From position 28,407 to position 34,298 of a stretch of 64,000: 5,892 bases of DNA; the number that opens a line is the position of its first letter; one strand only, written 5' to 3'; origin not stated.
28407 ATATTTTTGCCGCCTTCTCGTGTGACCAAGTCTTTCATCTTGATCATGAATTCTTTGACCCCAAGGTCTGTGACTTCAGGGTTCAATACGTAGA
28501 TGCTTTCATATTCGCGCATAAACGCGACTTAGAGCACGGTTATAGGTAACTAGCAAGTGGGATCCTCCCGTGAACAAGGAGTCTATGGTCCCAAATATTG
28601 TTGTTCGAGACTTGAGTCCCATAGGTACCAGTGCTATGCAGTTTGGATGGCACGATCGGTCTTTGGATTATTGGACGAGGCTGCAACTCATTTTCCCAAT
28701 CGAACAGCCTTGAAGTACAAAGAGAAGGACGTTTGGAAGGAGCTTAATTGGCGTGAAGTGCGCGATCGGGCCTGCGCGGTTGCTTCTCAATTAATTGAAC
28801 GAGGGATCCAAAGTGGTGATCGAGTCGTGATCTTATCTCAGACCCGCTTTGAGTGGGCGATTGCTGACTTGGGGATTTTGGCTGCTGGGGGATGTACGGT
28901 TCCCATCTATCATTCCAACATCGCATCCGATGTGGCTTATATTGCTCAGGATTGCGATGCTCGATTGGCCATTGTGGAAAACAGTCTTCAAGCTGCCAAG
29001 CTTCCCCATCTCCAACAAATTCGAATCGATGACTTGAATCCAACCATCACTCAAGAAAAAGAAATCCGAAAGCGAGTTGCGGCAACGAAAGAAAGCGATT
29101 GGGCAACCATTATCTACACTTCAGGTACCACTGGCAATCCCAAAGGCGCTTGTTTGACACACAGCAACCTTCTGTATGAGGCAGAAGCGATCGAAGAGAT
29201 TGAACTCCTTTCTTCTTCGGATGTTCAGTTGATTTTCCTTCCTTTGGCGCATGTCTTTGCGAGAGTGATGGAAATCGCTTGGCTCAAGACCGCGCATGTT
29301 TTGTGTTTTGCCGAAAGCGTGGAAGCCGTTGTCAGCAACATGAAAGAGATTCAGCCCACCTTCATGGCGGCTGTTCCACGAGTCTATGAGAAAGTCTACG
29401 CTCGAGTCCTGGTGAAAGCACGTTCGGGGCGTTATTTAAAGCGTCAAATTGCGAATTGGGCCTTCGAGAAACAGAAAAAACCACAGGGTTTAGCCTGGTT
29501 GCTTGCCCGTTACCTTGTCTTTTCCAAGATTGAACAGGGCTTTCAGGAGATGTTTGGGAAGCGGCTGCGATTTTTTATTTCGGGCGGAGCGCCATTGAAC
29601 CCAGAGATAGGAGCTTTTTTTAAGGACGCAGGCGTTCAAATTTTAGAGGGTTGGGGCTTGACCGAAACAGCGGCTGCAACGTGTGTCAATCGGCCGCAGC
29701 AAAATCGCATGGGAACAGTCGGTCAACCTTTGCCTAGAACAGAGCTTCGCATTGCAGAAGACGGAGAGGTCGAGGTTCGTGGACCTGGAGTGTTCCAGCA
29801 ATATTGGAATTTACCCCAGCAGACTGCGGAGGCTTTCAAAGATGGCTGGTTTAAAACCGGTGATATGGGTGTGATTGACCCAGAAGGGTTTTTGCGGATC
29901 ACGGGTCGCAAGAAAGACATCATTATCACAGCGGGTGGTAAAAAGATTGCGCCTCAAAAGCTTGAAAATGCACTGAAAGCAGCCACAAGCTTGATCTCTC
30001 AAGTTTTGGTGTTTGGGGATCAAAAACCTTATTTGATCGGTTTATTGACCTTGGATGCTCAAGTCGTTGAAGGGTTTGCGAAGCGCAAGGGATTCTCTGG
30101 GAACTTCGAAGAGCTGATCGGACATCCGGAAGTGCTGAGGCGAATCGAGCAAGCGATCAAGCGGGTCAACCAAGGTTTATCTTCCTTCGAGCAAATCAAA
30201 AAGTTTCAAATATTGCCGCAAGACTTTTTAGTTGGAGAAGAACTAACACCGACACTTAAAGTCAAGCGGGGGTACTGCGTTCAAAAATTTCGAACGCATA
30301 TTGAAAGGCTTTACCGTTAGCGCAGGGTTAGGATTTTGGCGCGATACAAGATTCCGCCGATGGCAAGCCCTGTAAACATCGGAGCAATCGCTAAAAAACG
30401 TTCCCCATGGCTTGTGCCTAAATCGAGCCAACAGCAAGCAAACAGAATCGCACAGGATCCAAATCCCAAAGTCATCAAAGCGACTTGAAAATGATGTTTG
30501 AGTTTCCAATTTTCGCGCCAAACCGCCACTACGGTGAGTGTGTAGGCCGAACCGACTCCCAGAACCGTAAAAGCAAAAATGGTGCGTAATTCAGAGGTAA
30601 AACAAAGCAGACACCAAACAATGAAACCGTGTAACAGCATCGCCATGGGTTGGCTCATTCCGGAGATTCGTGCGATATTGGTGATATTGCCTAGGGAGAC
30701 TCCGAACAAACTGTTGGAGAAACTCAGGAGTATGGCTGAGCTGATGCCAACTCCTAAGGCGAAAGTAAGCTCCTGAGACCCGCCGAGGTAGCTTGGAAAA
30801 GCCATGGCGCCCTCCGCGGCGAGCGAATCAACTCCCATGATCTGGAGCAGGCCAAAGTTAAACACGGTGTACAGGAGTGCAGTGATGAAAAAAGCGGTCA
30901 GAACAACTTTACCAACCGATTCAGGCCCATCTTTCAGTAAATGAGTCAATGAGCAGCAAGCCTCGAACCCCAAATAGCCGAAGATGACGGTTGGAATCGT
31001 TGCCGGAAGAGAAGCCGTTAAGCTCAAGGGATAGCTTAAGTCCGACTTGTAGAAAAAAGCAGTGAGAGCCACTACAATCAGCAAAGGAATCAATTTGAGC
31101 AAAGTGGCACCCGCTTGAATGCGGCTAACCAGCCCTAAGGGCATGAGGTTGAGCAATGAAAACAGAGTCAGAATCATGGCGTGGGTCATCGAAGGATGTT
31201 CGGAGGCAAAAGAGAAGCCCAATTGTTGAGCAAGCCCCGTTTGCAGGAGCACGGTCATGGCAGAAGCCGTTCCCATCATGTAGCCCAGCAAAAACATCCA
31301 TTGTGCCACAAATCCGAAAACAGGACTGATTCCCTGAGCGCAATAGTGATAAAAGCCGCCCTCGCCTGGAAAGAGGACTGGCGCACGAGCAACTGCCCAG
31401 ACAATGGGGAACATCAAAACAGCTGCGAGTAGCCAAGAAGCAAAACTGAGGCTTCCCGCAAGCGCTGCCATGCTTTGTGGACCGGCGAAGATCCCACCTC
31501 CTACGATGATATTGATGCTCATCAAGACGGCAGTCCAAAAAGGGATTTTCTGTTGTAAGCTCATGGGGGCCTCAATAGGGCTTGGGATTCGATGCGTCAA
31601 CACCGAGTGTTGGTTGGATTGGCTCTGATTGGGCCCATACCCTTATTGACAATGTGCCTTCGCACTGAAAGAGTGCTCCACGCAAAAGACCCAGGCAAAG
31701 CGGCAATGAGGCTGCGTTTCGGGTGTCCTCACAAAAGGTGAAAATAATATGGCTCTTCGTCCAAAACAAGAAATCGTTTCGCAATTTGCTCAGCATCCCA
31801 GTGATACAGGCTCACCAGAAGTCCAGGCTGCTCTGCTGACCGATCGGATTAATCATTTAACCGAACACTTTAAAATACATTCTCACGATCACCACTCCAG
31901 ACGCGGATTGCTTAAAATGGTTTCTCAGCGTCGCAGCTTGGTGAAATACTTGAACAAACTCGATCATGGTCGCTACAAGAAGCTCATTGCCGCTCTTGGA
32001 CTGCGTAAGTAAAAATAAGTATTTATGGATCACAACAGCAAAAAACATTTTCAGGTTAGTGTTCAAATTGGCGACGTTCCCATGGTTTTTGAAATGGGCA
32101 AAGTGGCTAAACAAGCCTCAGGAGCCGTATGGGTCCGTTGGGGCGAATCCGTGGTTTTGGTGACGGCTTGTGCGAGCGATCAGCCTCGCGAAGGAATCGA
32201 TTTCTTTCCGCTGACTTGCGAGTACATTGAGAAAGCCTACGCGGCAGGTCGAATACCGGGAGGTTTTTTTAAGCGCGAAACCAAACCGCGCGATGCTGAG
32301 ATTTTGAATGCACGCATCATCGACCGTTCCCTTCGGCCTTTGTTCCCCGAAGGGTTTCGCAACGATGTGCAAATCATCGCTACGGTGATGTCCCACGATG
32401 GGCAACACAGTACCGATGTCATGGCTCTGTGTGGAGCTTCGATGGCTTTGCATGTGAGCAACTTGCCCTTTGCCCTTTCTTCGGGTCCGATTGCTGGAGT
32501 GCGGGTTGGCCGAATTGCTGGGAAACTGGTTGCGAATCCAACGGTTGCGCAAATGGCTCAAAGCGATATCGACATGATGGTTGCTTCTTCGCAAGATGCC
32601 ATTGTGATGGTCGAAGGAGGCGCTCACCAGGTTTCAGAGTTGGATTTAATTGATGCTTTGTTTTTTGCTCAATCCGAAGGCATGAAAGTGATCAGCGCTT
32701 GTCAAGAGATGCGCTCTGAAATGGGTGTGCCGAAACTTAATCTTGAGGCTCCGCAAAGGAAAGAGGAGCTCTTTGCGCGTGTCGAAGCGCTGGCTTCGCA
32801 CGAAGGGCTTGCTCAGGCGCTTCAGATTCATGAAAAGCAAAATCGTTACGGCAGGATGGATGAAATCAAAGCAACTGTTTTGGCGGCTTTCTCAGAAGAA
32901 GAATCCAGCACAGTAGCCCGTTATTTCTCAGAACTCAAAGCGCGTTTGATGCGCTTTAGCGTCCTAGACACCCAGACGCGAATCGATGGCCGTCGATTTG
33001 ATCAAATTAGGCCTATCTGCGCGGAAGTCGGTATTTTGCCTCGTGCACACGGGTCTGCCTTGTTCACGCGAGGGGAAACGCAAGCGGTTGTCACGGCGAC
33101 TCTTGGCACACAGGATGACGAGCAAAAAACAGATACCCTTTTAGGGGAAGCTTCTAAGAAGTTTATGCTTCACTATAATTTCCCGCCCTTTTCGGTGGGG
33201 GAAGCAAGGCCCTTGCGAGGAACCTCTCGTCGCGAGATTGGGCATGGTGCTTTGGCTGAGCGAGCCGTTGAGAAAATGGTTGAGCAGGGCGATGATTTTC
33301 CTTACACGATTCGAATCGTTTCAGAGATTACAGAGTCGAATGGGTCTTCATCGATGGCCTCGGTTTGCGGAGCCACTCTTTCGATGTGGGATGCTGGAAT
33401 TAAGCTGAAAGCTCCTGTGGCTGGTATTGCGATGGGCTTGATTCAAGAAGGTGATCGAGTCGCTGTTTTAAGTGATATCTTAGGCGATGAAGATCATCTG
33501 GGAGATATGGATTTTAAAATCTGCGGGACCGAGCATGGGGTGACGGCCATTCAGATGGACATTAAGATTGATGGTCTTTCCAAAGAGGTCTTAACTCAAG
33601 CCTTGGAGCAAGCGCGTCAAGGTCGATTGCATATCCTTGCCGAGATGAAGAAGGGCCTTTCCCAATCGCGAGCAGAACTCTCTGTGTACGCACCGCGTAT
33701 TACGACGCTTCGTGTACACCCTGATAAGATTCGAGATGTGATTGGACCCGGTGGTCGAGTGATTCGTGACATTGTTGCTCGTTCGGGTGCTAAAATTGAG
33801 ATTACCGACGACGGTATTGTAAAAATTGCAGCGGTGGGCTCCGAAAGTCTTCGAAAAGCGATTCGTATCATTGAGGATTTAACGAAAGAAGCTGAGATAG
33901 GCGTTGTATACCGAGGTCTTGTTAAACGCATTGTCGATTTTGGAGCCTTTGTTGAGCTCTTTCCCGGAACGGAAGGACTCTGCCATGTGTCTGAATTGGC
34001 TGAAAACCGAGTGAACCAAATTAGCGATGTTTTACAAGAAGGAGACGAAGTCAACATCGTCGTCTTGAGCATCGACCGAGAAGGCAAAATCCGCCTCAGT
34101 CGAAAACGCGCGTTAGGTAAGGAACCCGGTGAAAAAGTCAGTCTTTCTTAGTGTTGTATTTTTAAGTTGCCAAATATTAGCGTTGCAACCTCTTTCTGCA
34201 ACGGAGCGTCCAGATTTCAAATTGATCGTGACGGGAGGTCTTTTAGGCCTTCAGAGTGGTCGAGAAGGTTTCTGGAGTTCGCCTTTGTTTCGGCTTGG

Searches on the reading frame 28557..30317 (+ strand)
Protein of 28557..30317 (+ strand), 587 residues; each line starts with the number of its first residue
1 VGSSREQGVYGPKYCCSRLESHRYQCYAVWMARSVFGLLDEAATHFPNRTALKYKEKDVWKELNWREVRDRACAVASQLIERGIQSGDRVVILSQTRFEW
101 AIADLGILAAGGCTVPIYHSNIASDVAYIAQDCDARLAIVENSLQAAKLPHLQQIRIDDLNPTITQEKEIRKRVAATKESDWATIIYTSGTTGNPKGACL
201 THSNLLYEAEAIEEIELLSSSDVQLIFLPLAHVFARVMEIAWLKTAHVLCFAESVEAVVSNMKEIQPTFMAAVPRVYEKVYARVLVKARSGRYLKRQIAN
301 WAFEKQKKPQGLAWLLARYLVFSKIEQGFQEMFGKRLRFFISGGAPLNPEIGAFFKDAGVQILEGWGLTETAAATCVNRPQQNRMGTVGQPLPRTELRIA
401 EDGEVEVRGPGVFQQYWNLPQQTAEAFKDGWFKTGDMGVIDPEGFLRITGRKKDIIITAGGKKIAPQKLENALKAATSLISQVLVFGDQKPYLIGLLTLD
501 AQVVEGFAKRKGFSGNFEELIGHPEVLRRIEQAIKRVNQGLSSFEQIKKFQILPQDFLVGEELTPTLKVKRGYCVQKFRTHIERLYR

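Call 69: search_protein_families(library=pfam, proteins=[window:28557-30317:+], max_evalue=0.00001)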
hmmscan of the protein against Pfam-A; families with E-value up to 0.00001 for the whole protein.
window:28557-30317:+ (587 aa): 2 families
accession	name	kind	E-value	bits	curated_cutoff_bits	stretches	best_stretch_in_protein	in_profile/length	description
PF00501.34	AMP-binding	-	1.2e-76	258.5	29.9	1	39-417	1-384/384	AMP-binding enzyme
PF23562.2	AMP-binding_C_3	-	2.4e-13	51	20.8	1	454-587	2-121/124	AMP-binding enzyme C-terminal domain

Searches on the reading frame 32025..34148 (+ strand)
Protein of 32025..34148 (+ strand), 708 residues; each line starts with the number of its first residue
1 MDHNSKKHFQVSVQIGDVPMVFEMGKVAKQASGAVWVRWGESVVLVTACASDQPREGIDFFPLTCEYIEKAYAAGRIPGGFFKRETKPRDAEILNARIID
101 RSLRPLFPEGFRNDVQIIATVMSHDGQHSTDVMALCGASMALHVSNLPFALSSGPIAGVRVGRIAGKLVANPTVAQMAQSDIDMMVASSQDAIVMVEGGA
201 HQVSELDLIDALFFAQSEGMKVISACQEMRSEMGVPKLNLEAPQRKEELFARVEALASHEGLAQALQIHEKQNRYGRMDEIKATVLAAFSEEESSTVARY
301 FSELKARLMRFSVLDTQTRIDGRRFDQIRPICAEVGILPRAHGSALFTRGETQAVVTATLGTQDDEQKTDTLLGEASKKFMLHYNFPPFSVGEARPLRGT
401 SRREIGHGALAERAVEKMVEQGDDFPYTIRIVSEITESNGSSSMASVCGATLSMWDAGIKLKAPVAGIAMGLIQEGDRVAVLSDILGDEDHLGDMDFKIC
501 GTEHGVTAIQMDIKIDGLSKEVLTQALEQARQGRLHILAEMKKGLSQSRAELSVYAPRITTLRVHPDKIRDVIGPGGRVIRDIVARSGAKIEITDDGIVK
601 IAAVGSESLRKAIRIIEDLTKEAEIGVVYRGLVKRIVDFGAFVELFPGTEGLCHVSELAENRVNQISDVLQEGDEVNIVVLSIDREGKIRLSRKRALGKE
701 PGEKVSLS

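Call 69: search_protein_families(library=pfam, proteins=[window:32025-34148:+], max_evalue=0.00001)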
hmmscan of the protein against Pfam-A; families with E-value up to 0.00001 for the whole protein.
window:32025-34148:+ (708 aa): 5 families
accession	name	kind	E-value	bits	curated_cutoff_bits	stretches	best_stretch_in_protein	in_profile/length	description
PF01138.27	RNase_PH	-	1e-55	188.1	25.5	2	19-148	4-130/130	3' exoribonuclease family, domain 1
PF03725.20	RNase_PH_C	-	2.5e-22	79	20.8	2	154-217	1-66/67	3' exoribonuclease family, domain 2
PF00575.29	S1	-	5e-18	65.7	22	1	623-694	2-74/74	S1 RNA binding domain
PF03726.19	PNPase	-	2.6e-16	60.3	24.6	1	248-324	1-81/81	Polyribonucleotide nucleotidyltransferase, RNA binding domain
PF00013.35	KH_1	-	8.4e-09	35.5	21.5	1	560-618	2-66/66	KH domain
